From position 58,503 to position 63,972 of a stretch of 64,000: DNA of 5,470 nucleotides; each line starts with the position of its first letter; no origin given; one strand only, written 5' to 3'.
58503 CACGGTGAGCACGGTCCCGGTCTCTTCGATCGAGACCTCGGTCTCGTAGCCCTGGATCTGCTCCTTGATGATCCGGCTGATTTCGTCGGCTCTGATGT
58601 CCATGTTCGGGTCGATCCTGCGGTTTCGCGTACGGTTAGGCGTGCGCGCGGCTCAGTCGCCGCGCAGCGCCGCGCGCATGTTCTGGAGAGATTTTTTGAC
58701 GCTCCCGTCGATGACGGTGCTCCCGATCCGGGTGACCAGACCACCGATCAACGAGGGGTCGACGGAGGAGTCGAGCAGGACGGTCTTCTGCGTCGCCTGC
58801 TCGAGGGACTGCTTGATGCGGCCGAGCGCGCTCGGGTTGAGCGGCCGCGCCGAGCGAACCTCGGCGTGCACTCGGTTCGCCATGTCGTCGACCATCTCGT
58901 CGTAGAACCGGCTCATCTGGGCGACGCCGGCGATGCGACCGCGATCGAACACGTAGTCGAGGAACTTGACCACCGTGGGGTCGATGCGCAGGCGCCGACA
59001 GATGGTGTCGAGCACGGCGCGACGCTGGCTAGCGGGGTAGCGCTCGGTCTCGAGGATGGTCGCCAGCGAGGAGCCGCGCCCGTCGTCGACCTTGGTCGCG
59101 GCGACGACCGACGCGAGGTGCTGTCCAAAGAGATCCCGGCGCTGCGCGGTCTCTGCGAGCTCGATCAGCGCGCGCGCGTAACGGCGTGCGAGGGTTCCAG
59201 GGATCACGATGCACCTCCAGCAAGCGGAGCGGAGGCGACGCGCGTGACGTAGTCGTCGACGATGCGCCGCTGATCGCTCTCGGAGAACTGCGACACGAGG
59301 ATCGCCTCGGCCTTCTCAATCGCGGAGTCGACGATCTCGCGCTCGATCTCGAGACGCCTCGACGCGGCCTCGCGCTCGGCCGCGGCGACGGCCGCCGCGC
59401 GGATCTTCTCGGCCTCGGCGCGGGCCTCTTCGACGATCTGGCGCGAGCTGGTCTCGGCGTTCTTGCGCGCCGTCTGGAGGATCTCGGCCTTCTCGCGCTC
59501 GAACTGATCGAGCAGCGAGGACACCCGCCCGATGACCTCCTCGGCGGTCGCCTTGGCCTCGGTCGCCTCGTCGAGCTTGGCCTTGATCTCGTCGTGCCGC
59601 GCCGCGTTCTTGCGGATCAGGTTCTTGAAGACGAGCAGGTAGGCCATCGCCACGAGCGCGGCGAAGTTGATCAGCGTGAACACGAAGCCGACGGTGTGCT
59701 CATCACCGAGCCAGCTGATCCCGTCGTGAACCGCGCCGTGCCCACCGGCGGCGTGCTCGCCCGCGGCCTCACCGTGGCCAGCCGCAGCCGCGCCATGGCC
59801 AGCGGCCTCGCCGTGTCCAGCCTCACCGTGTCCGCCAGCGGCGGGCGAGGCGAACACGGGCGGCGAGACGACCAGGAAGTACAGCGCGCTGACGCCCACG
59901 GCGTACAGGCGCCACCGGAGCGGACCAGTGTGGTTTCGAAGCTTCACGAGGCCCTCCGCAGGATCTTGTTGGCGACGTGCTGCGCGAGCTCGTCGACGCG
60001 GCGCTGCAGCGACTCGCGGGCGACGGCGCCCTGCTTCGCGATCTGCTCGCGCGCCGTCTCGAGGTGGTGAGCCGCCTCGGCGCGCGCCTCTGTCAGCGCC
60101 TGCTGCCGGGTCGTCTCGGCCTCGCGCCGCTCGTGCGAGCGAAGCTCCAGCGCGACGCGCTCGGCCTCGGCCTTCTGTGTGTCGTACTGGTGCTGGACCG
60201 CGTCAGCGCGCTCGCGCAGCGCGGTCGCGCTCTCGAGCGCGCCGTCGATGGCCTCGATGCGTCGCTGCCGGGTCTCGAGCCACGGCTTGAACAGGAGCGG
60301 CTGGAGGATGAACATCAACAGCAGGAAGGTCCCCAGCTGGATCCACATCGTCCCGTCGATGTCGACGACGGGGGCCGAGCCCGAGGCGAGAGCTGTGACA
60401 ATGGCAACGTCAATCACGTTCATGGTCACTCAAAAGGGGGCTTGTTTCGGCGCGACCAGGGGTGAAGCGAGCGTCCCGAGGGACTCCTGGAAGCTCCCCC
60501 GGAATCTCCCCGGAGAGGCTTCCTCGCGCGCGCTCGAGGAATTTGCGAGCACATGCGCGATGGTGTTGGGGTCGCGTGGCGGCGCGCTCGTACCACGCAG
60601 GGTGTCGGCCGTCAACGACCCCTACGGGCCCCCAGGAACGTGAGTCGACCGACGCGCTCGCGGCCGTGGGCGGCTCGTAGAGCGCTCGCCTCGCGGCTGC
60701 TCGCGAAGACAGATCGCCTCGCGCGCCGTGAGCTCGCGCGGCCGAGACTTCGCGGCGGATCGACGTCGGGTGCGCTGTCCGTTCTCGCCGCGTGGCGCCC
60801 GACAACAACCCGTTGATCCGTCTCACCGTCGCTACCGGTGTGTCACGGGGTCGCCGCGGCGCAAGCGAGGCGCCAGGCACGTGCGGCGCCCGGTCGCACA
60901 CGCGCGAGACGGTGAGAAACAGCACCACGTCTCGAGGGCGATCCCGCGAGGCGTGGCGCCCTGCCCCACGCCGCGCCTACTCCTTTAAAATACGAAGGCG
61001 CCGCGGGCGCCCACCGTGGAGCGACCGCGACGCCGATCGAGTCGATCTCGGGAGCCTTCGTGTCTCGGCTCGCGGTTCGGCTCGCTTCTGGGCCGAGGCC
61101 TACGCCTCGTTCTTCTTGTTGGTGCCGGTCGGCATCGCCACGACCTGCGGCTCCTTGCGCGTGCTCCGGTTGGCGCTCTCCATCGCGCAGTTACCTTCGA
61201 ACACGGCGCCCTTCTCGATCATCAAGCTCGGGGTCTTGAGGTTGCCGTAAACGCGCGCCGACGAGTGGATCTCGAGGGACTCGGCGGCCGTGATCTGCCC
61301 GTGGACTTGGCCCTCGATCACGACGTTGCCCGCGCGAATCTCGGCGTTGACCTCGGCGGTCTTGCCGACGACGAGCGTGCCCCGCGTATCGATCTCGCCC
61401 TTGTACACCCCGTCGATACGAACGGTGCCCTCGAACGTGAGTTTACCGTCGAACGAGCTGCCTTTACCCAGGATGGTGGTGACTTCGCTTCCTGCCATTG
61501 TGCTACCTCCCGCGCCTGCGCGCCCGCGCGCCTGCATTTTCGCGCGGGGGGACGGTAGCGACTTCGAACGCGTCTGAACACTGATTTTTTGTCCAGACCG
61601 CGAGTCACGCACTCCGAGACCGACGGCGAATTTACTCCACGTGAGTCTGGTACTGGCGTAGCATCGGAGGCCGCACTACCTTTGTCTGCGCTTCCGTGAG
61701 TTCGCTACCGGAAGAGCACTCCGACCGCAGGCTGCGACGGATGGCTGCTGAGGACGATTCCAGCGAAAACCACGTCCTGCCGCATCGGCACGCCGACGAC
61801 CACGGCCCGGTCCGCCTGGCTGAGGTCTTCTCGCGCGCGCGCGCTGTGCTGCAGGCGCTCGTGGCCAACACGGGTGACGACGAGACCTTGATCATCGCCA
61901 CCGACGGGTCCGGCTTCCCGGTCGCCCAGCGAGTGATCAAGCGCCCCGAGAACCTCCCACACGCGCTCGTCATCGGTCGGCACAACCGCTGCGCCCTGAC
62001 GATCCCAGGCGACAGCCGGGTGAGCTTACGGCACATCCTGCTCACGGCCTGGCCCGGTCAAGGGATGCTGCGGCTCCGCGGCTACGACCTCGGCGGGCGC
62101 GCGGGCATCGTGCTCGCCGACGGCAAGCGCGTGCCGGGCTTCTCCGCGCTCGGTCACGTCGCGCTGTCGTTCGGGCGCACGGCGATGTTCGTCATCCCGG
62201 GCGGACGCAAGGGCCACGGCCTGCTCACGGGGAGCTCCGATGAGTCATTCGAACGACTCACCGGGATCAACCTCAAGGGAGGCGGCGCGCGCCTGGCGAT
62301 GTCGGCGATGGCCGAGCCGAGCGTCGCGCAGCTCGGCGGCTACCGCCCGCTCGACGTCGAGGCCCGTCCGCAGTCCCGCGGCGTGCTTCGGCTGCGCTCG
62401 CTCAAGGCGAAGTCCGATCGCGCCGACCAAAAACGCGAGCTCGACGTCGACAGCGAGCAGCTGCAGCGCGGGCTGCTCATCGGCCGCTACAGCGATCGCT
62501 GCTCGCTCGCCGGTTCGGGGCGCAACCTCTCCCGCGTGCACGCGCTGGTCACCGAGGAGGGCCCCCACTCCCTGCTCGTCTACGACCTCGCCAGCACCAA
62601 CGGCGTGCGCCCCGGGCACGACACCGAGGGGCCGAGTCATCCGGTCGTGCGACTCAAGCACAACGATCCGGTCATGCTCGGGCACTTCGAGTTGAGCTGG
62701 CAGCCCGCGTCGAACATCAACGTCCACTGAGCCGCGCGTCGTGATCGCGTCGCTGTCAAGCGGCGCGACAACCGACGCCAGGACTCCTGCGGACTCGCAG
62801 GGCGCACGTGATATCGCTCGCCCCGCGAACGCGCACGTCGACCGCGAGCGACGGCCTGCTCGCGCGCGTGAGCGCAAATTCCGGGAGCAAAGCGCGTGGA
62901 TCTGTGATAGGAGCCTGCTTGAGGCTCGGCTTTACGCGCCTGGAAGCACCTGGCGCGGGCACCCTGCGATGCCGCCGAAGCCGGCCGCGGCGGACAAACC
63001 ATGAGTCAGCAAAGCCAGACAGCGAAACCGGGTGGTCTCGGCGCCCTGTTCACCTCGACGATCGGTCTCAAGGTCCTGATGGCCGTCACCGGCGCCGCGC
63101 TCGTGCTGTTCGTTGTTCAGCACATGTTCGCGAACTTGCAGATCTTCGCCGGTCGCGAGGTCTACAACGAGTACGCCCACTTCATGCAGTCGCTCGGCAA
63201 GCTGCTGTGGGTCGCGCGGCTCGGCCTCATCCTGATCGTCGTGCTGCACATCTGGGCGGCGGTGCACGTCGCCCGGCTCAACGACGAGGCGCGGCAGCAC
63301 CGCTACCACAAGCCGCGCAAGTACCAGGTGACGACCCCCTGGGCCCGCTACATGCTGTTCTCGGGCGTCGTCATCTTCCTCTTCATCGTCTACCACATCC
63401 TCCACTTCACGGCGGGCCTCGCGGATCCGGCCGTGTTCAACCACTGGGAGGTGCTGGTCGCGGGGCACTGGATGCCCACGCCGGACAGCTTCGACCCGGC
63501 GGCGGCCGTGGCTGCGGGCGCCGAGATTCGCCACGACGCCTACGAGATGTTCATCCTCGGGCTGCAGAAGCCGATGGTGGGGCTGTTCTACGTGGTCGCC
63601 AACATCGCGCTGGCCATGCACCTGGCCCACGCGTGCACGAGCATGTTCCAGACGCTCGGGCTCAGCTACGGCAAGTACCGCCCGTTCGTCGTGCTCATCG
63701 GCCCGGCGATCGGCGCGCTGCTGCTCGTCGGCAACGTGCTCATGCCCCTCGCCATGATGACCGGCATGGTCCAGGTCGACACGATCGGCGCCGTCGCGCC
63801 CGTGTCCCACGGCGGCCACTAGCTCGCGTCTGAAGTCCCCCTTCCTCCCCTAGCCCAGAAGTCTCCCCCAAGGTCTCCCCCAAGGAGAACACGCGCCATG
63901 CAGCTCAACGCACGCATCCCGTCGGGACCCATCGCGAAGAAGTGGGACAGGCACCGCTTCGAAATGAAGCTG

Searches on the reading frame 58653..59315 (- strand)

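Call 38: search_protein_families(library=pfam, proteins=[window:58653-59315:-])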
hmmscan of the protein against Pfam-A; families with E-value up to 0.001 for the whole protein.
window:58653-59315:- (220 aa): 1 family
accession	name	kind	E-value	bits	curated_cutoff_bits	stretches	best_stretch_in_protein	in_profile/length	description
PF00213.23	OSCP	-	8.7e-40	137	22.3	1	42-217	1-172/172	ATP synthase delta (OSCP) subunit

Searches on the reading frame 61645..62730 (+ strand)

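Call 38: search_protein_families(library=pfam, proteins=[window:61645-62730:+])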
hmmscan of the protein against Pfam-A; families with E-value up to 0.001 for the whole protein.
window:61645-62730:+ (361 aa): 1 family
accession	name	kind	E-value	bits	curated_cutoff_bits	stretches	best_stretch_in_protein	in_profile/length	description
PF00498.31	FHA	-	1.4e-11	45.1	20.7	1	278-346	2-67/67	FHA domain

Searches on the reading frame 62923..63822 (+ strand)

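Call 38: search_protein_families(library=pfam, proteins=[window:62923-63822:+])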
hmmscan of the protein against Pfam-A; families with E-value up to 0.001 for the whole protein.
window:62923-63822:+ (299 aa): 1 family
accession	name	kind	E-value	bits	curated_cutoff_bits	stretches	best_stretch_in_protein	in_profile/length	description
PF01127.27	Sdh_cyt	-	3.4e-06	27.6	25.8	0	49-112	22-86/122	Succinate dehydrogenase/Fumarate reductase transmembrane subunit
